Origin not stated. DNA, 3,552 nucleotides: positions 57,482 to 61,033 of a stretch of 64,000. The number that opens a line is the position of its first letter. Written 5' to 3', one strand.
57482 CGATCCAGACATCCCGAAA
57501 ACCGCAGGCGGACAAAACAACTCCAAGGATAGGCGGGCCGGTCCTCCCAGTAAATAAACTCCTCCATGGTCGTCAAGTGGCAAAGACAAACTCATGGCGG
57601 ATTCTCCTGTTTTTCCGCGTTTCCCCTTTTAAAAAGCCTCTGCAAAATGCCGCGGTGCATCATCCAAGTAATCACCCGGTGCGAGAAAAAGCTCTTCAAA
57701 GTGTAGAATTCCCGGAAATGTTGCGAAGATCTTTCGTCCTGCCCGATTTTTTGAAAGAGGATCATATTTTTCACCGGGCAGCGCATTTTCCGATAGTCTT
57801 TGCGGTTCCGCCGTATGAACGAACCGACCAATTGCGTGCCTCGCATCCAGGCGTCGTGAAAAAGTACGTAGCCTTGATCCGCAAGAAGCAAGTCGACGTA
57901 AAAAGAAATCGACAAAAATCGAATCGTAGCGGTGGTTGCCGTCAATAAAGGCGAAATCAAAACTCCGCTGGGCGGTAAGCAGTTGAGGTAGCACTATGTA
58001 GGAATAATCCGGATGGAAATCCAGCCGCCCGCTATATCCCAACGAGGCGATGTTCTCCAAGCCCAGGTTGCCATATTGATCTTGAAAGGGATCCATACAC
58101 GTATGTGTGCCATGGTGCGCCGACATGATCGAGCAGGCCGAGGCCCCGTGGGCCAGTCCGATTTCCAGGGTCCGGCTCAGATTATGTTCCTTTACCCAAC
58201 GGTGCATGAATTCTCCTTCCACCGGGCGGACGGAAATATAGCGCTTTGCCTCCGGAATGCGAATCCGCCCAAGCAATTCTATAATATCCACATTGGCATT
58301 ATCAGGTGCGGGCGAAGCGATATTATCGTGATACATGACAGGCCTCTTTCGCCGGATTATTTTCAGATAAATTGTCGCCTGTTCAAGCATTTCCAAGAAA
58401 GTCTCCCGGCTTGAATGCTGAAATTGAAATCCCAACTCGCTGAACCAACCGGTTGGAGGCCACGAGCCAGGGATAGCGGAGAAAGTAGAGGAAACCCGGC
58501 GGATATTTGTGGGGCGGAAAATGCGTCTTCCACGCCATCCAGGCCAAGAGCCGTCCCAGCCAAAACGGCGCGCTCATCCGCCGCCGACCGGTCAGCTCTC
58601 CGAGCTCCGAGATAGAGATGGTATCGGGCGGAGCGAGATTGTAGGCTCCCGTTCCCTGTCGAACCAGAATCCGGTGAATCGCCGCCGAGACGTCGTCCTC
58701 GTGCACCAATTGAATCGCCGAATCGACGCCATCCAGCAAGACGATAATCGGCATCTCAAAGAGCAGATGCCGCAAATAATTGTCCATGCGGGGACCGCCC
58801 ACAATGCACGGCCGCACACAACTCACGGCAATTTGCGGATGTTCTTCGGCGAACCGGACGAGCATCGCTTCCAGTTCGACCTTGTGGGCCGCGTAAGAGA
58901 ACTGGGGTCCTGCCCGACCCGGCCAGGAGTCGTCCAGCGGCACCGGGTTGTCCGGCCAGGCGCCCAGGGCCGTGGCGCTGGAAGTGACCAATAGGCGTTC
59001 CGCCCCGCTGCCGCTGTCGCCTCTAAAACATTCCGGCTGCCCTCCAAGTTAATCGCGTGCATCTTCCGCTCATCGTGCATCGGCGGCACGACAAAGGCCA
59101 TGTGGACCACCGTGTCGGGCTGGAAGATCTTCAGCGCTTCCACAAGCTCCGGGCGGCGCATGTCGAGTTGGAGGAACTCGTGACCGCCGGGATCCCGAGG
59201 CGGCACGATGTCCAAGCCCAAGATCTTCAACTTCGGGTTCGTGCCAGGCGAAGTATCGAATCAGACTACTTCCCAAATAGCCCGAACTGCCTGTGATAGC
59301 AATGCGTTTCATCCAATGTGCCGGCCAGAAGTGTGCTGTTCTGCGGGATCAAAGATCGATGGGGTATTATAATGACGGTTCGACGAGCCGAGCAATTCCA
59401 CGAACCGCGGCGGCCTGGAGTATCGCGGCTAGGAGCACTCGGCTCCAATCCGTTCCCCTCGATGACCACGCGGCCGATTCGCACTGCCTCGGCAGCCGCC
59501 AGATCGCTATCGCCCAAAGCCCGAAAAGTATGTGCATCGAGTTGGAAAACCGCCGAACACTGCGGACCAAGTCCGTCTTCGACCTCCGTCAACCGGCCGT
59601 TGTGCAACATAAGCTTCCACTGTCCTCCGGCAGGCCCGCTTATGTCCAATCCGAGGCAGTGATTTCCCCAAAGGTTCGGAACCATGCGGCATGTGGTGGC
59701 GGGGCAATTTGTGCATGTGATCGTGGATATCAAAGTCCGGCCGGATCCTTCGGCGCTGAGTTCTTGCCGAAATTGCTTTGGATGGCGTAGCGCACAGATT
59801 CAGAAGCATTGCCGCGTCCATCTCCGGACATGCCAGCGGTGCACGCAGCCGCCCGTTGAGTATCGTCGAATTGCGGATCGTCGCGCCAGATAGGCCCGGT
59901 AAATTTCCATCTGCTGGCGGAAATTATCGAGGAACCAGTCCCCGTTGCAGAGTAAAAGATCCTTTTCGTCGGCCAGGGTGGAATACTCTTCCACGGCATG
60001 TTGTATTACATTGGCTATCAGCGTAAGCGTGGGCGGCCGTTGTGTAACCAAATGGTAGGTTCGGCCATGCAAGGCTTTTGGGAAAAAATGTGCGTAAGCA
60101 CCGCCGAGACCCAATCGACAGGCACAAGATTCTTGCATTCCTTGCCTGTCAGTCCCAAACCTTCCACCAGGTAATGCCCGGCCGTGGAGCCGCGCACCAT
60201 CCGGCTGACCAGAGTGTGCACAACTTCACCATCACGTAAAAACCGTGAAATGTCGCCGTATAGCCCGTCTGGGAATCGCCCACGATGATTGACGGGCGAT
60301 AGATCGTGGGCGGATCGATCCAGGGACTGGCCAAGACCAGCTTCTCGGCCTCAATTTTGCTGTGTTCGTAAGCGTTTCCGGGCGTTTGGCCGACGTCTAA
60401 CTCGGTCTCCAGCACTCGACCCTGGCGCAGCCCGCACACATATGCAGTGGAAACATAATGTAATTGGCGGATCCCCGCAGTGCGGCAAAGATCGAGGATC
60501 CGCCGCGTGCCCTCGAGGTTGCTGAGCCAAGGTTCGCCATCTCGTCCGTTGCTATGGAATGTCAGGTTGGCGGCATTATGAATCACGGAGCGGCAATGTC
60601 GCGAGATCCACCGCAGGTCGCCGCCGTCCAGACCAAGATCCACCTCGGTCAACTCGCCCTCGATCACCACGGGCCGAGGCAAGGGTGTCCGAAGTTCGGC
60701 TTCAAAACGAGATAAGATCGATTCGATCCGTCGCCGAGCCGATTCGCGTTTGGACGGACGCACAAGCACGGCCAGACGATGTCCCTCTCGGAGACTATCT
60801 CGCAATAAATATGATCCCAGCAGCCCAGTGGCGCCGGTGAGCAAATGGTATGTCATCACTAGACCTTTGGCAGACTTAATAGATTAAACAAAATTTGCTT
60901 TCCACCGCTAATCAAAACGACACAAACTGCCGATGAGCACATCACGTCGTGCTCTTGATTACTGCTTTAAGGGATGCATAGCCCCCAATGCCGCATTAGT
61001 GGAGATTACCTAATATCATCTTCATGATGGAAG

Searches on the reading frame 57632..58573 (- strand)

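Call 44: search_protein_families(library=pfam, max_evalue=0.001, proteins=[window:57632-58573:-])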
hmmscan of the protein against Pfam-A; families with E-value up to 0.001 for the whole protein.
window:57632-58573:- (314 aa): 2 families
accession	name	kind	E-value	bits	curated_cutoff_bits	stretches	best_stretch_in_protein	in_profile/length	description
PF13578.12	Methyltransf_24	-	9.2e-11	43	26.3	1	136-224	1-88/105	Methyltransferase domain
PF01596.23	Methyltransf_3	-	7.2e-07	29.1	22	1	106-215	19-131/204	O-methyltransferase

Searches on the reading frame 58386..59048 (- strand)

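Call 44: search_protein_families(library=pfam, max_evalue=0.001, proteins=[window:58386-59048:-])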
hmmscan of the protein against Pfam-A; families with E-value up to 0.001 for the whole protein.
window:58386-59048:- (221 aa): 1 family
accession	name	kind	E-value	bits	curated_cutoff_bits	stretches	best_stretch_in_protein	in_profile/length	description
PF01370.27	Epimerase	-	3.7e-08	33.5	20.9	1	15-138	106-239/240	NAD dependent epimerase/dehydratase family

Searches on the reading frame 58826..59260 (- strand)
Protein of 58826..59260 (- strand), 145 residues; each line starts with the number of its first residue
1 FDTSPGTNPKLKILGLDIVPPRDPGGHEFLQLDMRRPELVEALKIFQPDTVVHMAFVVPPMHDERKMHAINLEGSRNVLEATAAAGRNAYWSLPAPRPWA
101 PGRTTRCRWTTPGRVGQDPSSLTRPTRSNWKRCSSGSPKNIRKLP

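Call 44: search_protein_families(library=pfam, max_evalue=0.001, proteins=[window:58826-59260:-])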
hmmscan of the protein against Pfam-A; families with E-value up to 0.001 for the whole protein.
window:58826-59260:- (145 aa): 1 family
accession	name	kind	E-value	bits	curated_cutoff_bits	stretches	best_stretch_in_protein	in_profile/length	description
PF01370.27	Epimerase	-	5e-05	23.3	20.9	1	28-89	44-109/240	NAD dependent epimerase/dehydratase family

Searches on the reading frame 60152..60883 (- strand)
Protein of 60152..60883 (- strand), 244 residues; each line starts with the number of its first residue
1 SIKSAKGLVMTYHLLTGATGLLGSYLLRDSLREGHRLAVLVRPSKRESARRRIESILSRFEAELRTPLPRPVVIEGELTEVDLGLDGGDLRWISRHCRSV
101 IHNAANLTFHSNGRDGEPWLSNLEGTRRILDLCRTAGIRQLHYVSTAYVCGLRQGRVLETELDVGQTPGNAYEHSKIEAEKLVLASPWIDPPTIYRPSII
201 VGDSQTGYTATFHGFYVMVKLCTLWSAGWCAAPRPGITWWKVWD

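Call 44: search_protein_families(library=pfam, max_evalue=0.001, proteins=[window:60152-60883:-])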
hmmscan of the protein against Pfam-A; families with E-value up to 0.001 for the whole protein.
window:60152-60883:- (244 aa): 6 families
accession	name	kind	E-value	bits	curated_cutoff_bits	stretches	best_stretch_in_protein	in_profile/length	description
PF07993.18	NAD_binding_4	-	9.5e-44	149.9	20.1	1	15-222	1-230/258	Male sterility protein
PF01370.27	Epimerase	-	8.8e-19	68.3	20.9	1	14-186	2-156/240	NAD dependent epimerase/dehydratase family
PF01073.25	3Beta_HSD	-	1.2e-12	48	22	1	15-186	2-160/280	3-beta hydroxysteroid dehydrogenase/isomerase family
PF16363.11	GDP_Man_Dehyd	-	2.5e-08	34.2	27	1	14-183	1-164/332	GDP-mannose 4,6 dehydratase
PF04321.23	RmlD_sub_bind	-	3.2e-06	26.9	27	1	14-212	4-163/287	RmlD substrate binding domain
PF13460.12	NAD_binding_10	-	4.9e-05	23.7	27.2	0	17-211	1-157/184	NAD(P)H-binding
